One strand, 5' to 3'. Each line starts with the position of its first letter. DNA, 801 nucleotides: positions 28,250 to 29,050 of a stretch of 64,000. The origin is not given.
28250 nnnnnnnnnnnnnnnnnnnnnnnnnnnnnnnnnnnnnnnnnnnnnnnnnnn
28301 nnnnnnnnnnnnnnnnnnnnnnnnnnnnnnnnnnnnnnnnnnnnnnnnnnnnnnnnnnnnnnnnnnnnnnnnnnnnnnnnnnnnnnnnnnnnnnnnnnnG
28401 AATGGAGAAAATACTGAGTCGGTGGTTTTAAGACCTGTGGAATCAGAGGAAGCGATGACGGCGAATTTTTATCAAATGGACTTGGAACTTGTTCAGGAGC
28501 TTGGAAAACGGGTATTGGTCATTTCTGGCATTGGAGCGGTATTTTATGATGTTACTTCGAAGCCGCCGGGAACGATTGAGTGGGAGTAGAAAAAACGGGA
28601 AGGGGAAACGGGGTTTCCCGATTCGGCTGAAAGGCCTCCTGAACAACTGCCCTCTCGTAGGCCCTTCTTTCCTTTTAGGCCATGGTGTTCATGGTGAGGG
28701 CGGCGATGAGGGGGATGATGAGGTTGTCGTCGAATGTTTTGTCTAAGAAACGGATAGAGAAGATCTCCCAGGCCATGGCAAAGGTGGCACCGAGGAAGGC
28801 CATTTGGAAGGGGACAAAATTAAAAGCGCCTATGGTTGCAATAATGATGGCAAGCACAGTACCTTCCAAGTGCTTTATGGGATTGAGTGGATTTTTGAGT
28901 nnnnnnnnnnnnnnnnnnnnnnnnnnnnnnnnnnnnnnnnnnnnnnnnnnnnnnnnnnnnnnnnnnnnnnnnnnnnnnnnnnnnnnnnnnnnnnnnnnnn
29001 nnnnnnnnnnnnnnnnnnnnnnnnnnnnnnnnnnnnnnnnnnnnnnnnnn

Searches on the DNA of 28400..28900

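Call 109: search_with_rna_model(model_id=R1, source=window, start=28400, end=28900, max_evalue=1, show_alignments=1)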
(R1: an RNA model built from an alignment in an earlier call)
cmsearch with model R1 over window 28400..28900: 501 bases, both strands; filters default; matches with E-value up to 1: 1.
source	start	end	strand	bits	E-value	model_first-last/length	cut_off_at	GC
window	28589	28695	+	30.9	3e-07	1-172/172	no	0.53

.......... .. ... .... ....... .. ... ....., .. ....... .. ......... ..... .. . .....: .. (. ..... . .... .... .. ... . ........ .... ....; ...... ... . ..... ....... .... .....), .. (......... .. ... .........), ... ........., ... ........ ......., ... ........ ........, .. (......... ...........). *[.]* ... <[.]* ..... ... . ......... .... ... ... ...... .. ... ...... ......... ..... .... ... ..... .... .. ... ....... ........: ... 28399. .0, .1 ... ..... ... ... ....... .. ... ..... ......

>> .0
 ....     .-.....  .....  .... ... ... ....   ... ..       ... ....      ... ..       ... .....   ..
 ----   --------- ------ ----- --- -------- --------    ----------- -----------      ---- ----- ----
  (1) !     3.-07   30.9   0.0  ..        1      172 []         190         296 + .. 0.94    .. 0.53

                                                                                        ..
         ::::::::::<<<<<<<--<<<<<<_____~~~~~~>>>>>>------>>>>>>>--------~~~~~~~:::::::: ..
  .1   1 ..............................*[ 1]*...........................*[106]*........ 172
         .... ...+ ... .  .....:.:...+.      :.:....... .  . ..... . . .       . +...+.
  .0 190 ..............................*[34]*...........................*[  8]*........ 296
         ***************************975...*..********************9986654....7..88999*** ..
